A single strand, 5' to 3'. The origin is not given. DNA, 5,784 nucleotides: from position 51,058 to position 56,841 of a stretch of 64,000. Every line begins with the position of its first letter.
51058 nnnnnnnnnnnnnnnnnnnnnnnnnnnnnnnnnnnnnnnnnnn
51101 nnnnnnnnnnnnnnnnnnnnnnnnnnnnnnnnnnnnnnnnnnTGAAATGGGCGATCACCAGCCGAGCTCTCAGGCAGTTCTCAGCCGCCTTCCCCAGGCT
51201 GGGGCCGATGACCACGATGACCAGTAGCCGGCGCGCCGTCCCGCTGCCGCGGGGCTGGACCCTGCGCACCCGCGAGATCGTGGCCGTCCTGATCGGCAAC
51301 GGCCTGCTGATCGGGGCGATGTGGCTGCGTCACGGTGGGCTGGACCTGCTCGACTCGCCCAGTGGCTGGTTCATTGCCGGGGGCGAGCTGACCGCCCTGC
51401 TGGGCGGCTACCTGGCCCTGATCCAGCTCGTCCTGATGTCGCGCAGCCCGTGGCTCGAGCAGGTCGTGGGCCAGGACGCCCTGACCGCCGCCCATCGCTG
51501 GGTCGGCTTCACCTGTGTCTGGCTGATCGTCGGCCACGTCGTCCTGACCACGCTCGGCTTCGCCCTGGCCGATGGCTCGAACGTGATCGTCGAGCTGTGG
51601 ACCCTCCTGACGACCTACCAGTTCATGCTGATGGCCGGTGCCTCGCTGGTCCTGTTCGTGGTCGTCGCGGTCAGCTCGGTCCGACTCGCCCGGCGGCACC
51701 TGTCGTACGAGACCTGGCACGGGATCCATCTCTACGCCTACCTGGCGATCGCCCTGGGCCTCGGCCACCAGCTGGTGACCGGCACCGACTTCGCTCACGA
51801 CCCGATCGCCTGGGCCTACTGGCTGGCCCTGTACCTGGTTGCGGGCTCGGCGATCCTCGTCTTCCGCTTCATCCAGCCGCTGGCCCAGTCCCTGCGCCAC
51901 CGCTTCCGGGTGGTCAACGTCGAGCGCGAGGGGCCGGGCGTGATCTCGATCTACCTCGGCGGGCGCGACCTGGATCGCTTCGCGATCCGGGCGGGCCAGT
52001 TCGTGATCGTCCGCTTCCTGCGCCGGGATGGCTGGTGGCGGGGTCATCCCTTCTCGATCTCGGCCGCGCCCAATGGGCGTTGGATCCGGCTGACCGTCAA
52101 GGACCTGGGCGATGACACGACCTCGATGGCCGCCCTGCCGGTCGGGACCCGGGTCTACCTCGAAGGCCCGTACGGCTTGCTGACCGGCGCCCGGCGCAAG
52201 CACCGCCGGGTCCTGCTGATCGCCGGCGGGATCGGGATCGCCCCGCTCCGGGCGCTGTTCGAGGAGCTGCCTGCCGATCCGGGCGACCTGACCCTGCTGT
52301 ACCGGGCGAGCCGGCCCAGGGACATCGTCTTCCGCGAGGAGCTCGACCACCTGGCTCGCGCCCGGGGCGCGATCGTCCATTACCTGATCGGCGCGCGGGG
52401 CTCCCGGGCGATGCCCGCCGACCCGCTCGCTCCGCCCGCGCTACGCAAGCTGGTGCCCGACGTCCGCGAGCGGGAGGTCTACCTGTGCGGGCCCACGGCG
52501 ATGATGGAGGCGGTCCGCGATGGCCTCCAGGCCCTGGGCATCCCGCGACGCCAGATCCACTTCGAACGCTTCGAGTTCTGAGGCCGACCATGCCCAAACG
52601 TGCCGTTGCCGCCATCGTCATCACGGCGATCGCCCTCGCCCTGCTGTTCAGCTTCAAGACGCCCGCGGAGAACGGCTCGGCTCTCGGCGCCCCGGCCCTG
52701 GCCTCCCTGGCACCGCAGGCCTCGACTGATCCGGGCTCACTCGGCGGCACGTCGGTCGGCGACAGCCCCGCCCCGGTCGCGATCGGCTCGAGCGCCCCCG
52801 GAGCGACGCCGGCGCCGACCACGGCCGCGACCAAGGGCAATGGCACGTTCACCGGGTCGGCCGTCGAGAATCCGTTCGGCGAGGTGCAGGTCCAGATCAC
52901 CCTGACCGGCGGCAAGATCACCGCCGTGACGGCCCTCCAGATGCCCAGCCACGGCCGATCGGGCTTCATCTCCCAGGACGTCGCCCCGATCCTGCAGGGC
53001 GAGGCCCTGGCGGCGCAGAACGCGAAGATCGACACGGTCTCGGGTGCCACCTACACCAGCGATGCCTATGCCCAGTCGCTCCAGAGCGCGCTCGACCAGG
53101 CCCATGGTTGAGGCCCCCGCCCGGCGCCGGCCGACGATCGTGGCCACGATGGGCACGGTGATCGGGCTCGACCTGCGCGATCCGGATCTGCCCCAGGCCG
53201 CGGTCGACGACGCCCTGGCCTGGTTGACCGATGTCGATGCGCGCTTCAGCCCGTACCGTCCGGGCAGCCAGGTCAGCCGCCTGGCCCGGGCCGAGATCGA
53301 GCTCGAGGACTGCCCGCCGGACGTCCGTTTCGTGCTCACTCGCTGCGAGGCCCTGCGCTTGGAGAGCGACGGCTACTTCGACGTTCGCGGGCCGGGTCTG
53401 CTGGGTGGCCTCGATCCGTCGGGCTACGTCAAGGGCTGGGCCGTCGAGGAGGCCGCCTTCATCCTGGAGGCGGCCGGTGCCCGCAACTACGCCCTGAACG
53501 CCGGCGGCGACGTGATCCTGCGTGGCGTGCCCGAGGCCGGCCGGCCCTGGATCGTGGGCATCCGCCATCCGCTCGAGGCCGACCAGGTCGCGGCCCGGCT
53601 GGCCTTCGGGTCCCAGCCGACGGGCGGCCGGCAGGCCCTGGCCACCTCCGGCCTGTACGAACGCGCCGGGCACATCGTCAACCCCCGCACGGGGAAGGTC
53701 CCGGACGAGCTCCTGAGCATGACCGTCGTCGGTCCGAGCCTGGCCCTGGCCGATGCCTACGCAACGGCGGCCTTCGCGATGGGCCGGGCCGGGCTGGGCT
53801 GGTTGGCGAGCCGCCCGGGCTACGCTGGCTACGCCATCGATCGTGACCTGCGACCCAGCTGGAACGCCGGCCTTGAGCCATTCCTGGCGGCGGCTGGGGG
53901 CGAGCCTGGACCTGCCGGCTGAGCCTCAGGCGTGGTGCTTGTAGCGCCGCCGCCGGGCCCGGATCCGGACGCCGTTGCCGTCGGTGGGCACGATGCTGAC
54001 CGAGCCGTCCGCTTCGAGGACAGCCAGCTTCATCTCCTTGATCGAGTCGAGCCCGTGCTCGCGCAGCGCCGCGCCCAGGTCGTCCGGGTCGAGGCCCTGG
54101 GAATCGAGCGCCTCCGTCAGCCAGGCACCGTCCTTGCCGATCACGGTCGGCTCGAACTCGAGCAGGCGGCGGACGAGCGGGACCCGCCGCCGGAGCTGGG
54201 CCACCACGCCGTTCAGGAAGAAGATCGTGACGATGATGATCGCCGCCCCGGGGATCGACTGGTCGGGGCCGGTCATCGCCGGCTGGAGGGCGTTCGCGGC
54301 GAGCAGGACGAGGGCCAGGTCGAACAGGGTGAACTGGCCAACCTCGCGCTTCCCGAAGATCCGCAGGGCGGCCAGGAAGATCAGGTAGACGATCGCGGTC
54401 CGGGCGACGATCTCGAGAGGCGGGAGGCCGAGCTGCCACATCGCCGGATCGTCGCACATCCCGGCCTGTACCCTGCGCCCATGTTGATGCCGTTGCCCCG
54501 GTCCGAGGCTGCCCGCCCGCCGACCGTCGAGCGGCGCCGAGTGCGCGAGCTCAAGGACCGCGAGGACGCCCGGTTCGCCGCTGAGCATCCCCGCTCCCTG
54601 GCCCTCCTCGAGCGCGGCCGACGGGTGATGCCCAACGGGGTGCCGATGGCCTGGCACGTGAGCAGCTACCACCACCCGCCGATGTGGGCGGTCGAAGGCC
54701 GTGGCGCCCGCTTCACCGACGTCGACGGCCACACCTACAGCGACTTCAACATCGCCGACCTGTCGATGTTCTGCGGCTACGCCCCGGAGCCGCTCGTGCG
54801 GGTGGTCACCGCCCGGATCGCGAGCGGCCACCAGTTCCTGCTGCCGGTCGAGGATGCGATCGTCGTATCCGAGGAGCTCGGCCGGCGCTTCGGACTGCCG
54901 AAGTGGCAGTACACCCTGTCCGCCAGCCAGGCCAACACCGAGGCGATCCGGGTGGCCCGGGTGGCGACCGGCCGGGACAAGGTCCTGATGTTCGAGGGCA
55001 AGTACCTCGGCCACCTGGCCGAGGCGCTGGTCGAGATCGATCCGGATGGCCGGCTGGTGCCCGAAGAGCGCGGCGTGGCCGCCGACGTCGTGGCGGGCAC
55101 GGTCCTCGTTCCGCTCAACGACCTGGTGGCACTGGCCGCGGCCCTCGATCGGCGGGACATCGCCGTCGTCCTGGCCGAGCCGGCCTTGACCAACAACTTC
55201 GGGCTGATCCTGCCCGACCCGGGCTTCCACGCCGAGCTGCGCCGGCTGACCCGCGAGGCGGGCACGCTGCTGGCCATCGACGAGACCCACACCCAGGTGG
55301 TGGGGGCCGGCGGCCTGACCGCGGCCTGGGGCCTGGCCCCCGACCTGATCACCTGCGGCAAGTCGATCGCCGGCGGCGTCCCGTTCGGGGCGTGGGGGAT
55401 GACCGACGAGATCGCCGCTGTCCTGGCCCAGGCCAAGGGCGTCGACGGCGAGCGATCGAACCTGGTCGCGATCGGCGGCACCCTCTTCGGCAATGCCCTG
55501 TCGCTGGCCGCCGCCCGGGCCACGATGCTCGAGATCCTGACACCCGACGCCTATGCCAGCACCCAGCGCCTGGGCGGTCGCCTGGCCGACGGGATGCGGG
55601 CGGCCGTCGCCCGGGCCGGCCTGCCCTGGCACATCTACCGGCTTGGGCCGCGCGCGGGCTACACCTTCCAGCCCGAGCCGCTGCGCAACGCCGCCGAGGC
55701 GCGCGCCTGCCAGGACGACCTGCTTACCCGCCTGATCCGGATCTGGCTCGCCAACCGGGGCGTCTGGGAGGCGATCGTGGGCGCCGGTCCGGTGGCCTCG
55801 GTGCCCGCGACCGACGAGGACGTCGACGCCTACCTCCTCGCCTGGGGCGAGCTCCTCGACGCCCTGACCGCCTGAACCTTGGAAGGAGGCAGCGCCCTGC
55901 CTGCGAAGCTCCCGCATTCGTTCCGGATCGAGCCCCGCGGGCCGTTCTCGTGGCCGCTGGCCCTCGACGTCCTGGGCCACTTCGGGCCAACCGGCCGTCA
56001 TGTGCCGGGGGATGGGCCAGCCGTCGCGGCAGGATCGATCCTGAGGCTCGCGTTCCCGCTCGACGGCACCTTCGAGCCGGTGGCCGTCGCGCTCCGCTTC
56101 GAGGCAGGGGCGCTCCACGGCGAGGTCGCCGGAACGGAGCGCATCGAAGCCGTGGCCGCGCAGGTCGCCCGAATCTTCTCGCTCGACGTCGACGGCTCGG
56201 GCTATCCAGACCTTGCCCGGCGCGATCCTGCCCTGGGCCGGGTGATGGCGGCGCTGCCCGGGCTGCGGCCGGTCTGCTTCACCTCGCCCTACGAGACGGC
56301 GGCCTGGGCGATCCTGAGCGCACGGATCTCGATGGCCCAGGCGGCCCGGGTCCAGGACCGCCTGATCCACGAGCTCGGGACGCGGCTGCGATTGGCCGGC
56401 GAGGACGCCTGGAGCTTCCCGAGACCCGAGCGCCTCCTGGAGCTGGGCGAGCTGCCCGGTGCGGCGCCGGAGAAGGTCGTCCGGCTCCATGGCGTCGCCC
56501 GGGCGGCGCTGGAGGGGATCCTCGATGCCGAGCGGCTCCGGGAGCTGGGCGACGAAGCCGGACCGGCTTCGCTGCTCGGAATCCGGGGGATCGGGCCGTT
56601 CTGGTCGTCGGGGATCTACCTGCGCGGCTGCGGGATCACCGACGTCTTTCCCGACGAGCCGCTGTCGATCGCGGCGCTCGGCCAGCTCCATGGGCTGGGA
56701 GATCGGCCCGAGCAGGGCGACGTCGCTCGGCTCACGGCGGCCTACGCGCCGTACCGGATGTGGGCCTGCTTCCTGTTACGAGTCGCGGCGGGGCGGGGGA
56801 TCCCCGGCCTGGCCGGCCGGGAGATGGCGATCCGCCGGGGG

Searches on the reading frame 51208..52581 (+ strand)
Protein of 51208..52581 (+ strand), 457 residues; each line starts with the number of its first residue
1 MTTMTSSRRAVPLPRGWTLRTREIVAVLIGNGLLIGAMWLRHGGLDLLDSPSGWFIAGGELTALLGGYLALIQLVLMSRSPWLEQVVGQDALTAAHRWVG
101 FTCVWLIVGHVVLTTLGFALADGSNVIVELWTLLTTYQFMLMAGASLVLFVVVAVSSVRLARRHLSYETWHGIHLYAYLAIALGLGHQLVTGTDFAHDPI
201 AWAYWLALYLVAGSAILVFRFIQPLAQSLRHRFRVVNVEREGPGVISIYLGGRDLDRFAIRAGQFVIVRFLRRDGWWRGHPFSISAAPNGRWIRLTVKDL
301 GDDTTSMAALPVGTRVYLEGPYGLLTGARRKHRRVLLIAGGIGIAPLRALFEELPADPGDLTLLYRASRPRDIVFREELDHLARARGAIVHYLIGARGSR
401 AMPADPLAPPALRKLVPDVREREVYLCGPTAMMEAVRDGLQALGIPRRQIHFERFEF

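Call 7: search_protein_families(library=pfam, proteins=[window:51208-52581:+])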
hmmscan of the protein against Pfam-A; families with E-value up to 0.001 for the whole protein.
window:51208-52581:+ (457 aa): 3 families
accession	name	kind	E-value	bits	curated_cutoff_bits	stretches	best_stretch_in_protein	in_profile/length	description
PF01794.25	Ferric_reduct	-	8e-15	55.4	28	1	64-184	3-120/121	Ferric reductase like transmembrane component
PF00175.26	NAD_binding_1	-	3.5e-10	40.9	22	1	337-437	1-108/109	Oxidoreductase NAD-binding domain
PF08022.18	FAD_binding_8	-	3.5e-06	27.5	22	1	253-323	23-106/109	FAD-binding domain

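Call 31: search_protein_families(library=ncbifam, proteins=[window:51208-52581:+], max_evalue=0.00001)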
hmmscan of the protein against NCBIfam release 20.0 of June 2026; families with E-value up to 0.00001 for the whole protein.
window:51208-52581:+ (457 aa): 18 families
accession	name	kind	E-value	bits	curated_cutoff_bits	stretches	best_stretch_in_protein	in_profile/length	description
NF009805.0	PRK13289.1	equivalog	2.9e-22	79.1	432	1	231-455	155-392/399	NO-inducible flavohemoprotein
NF040810.1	BenC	equivalog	2.7e-21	76.1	430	1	233-456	107-331/333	benzoate 1,2-dioxygenase electron transfer component BenC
NF007964.0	PRK10684.1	equivalog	4.9e-21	75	383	1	230-455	9-237/333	NADH oxidoreductase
NF000796.0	PRK00054.1-1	equivalog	1.5e-19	70.2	224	1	257-454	26-202/254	dihydroorotate dehydrogenase electron transfer subunit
NF058606.1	GlBtMonoRdsGbcB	equivalog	1.5e-17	63.5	500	1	230-455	13-247/362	glycine betaine monooxygenase reductase subunit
TIGR02160.1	PA_CoA_Oxy5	hypoth_equivalog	5.6e-16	58.3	420.8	1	231-456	2-242/352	1,2-phenylacetyl-CoA epoxidase subunit PaaE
TIGR02911.1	sulfite_red_B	equivalog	1.3e-12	47.4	288.6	1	258-451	29-220/261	anaerobic sulfite reductase subunit AsrB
NF006220.0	PRK08345.1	subfamily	1.1e-11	44.5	395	1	257-382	40-166/294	cytochrome-c3 hydrogenase subunit gamma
NF040830.1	sulfhyd_ShyC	equivalog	4e-11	42.6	600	1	256-384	35-162/288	NAD(P)-dependent hydrogenase/sulfhydrogenase 2 subunit gamma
NF045803.1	MethMoxFADbindMmoC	equivalog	4.9e-11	42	500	1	311-455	192-340/343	aromatic/alkene monooxygenase hydroxylase FAD-binding subunit MmoC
NF004862.0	PRK06222.1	subfamily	6e-11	42.4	220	1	260-446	28-206/281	sulfide/dihydroorotate dehydrogenase-like FAD/NAD-binding protein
NF000798.0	PRK00054.1-3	equivalog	1.9e-09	37.6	219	1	257-436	28-190/244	dihydroorotate dehydrogenase electron transfer subunit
NF009414.0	PRK12778.1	equivalog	4.2e-09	35.2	1103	1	260-446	28-206/752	bifunctional dihydroorotate dehydrogenase B NAD binding subunit/NADPH-dependent glutamate synthase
NF005963.0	PRK08051.1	equivalog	8.9e-09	35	230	1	256-457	27-232/233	NAD(P)H-flavin reductase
TIGR01941.1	nqrF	equivalog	1.4e-07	30.8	295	1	308-455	247-403/405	NADH:ubiquinone reductase (Na(+)-transporting) subunit F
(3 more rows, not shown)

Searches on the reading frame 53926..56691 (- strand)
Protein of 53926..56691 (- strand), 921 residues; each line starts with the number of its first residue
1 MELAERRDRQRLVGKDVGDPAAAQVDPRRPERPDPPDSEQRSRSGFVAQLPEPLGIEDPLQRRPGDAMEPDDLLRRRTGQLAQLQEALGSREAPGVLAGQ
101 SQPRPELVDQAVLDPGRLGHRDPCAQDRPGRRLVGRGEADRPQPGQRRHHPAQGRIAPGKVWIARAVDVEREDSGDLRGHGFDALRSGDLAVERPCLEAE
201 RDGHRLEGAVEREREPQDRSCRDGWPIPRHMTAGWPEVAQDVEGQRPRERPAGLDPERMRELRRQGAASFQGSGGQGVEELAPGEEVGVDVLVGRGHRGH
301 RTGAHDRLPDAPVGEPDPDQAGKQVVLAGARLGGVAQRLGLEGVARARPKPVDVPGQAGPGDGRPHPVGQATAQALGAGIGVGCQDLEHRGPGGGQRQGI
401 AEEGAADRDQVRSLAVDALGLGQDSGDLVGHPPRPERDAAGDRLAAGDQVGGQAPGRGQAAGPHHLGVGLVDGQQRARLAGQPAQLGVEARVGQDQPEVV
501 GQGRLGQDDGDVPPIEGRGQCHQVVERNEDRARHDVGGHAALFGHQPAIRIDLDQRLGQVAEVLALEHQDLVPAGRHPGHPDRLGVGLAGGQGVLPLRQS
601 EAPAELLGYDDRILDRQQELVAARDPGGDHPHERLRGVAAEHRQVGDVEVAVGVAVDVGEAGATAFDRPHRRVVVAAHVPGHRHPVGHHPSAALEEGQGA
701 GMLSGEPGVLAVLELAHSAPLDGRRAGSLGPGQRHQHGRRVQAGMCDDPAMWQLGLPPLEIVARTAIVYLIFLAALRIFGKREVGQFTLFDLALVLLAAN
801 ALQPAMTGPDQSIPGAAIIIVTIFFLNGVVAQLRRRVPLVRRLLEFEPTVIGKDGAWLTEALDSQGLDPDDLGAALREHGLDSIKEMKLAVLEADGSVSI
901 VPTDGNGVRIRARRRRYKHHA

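Call 7: search_protein_families(library=pfam, proteins=[window:53926-56691:-])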
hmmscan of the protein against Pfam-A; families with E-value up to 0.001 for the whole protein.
window:53926-56691:- (921 aa): 1 family
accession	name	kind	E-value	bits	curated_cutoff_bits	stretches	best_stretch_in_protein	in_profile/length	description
PF04239.17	DUF421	-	5.6e-11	42.4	23.6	1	837-904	3-70/129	YetF C-terminal domain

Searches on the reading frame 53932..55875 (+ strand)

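Call 42: search_protein_families(library=pfam, proteins=[window:53932-55875:+], max_evalue=0.001)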
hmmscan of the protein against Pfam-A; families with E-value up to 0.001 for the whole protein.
window:53932-55875:+ (647 aa): 1 family
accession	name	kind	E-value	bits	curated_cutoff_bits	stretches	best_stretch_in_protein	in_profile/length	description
PF00202.27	Aminotran_3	-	5.7e-33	114.6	30.5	1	246-562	6-333/403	Aminotransferase class-III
